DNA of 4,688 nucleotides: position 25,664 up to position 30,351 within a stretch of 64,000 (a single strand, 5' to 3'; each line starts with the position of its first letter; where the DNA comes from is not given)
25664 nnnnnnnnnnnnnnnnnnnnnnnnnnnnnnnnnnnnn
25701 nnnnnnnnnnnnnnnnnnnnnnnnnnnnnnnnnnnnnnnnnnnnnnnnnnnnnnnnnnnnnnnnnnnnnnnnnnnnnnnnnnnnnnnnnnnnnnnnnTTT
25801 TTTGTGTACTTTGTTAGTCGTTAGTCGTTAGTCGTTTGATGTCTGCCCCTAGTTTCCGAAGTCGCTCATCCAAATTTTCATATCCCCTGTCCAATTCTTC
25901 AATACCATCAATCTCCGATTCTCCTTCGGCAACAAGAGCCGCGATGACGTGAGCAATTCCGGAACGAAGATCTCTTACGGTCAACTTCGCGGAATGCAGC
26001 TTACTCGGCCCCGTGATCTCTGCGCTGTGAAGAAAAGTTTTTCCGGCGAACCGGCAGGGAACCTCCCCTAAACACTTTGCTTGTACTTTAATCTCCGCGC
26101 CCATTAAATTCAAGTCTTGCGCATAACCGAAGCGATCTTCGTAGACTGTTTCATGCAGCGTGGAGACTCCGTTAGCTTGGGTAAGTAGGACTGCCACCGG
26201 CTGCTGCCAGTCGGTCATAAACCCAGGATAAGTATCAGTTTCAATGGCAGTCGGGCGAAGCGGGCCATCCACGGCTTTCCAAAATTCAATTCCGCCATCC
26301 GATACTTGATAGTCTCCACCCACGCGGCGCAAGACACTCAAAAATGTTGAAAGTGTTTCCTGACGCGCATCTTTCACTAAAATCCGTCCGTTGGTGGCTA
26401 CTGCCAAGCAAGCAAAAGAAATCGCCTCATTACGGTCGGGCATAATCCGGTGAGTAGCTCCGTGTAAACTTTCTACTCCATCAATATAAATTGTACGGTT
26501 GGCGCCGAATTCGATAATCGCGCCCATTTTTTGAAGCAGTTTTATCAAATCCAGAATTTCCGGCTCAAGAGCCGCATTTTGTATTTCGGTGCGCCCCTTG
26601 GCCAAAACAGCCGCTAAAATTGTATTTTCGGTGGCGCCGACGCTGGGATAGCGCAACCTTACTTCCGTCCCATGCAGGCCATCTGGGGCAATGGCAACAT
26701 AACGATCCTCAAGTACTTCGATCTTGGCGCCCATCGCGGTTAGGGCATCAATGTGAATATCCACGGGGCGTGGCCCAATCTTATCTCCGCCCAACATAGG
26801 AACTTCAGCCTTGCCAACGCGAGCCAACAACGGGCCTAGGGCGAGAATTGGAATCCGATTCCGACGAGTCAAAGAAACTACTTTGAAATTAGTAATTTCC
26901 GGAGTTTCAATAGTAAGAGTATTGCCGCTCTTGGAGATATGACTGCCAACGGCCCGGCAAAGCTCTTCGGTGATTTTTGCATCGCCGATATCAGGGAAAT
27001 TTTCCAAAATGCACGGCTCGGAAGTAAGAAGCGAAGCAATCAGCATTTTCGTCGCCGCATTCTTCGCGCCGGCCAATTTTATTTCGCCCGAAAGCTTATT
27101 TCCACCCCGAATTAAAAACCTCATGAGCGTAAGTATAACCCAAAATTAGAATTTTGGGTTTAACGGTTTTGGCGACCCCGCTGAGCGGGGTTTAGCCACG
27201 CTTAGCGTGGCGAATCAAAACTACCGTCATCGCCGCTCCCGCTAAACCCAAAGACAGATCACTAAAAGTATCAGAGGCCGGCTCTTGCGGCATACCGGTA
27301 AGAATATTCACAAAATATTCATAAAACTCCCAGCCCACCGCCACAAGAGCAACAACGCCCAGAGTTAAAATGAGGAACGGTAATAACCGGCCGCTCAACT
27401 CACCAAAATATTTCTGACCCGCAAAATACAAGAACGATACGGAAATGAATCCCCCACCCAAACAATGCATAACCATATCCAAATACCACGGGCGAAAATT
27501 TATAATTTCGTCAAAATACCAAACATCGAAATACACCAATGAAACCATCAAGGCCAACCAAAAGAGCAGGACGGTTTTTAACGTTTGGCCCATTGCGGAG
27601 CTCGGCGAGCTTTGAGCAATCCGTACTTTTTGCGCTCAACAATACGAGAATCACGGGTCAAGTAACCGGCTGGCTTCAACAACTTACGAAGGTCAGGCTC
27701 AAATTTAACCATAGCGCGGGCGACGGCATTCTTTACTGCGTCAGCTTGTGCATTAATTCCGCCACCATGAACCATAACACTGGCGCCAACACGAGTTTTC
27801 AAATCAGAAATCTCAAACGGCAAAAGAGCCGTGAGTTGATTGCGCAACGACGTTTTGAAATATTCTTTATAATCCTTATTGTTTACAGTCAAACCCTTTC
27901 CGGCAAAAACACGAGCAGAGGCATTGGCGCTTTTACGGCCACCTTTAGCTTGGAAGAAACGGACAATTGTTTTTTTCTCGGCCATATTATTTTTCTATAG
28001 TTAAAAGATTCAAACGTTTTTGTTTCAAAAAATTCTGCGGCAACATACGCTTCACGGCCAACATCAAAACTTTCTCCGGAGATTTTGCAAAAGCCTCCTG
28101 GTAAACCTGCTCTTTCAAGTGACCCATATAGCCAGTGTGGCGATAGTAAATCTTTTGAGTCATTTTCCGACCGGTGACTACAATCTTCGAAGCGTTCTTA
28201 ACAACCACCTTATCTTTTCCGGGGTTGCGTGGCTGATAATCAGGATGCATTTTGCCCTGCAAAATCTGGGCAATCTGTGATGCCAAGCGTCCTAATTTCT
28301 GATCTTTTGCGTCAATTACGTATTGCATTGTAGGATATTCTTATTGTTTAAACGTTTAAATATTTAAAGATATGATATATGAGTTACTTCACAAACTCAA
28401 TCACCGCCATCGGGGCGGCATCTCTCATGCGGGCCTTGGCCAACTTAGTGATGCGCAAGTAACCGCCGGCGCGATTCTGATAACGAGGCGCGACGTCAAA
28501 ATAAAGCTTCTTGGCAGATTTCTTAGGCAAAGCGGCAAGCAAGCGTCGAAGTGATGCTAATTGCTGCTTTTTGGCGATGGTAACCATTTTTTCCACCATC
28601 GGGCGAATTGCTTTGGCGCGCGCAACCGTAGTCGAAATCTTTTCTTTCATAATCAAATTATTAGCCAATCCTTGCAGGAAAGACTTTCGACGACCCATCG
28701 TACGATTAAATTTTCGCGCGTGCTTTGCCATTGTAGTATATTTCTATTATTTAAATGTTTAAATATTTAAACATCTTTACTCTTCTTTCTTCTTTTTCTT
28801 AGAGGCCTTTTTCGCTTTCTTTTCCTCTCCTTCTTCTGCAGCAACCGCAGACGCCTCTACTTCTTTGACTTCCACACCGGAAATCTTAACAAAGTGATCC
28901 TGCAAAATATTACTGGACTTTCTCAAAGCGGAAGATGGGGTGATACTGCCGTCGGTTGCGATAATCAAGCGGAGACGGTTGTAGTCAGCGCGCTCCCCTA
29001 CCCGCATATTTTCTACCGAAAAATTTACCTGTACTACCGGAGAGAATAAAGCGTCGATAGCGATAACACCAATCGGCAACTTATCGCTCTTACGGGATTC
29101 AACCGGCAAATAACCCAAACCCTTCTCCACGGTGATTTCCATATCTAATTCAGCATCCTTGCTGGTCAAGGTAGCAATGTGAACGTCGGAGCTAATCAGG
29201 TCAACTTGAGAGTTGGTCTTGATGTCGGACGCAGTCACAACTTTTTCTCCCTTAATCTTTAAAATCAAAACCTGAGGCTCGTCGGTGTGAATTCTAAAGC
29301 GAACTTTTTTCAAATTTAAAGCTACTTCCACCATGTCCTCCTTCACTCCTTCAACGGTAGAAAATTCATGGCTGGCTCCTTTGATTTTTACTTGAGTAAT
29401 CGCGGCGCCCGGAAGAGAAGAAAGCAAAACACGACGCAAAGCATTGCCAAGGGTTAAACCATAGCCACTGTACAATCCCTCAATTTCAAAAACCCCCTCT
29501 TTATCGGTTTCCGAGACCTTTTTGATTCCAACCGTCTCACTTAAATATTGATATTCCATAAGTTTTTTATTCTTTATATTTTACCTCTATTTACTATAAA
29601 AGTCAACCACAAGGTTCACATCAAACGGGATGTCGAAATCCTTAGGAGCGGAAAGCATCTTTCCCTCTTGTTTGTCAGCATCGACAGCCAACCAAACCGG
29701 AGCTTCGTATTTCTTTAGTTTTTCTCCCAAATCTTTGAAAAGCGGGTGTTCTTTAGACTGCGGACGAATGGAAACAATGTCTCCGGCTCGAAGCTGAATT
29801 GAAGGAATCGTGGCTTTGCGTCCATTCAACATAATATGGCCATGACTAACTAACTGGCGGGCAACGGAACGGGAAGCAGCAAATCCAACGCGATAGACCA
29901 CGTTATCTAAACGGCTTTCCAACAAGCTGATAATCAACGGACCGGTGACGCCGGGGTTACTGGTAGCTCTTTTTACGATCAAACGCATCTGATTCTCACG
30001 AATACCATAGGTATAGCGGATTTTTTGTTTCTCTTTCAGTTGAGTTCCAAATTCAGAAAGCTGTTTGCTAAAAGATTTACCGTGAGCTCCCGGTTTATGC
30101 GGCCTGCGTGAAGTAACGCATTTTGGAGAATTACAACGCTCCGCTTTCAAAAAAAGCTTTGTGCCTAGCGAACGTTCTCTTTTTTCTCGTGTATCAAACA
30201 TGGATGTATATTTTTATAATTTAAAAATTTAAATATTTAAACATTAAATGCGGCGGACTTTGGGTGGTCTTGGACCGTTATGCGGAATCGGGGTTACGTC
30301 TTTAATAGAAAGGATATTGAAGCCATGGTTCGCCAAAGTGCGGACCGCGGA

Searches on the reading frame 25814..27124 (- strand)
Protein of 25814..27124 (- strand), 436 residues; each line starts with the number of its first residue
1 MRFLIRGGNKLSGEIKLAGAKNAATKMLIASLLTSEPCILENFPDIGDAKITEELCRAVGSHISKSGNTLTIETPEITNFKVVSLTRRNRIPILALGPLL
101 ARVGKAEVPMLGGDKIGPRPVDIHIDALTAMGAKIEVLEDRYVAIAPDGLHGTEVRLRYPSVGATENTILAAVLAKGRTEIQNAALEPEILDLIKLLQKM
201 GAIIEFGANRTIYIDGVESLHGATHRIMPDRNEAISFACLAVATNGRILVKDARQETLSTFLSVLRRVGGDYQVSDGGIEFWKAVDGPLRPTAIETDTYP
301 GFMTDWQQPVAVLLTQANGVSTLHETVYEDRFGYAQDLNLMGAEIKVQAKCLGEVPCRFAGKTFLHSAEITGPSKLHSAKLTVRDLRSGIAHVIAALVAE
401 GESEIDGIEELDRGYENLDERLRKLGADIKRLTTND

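Call 82: search_protein_families(library=pfam, proteins=[window:25814-27124:-], max_evalue=0.001)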
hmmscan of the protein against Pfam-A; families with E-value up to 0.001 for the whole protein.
window:25814-27124:- (436 aa): 1 family
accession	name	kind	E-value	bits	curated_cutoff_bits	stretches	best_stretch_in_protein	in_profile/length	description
PF00275.25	EPSP_synthase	-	1.7e-77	261.3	22.8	1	6-422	2-417/417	EPSP synthase (3-phosphoshikimate 1-carboxyvinyltransferase)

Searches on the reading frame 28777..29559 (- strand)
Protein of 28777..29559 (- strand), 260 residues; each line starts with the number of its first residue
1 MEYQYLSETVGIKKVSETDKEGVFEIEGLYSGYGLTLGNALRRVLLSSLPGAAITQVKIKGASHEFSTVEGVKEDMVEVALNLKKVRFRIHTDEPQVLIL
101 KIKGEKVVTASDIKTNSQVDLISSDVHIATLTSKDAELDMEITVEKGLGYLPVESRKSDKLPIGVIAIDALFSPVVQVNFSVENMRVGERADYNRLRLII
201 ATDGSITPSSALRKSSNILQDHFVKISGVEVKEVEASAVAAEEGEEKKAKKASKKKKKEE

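Call 82: search_protein_families(library=pfam, proteins=[window:28777-29559:-], max_evalue=0.001)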
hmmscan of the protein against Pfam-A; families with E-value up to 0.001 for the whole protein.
window:28777-29559:- (260 aa): 2 families
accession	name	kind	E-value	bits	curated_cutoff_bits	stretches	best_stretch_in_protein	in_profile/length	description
PF01000.31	RNA_pol_A_bac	-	2.7e-31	108.7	33.9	1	57-173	1-119/119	RNA polymerase Rpb3/RpoA insert domain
PF01193.29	RNA_pol_L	-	1e-21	76.9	24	1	30-223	4-74/74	RNA polymerase Rpb3/Rpb11 dimerisation domain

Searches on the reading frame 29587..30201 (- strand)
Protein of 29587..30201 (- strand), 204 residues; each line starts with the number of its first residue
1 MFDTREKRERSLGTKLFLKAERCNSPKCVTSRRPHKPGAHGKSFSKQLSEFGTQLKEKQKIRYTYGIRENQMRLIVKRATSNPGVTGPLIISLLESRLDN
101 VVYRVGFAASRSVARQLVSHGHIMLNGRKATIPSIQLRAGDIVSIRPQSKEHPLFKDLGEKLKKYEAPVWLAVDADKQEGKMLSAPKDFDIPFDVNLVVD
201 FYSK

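Call 82: search_protein_families(library=pfam, proteins=[window:29587-30201:-], max_evalue=0.001)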
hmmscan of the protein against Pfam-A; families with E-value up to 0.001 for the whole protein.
window:29587-30201:- (204 aa): 2 families
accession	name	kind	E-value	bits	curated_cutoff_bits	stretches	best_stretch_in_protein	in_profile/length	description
PF00163.24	Ribosomal_S4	-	3.9e-19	69.6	23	1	6-95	7-95/95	Ribosomal protein S4/S9 N-terminal domain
PF01479.30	S4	-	6.4e-18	64.7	22.8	1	97-143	2-48/48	S4 domain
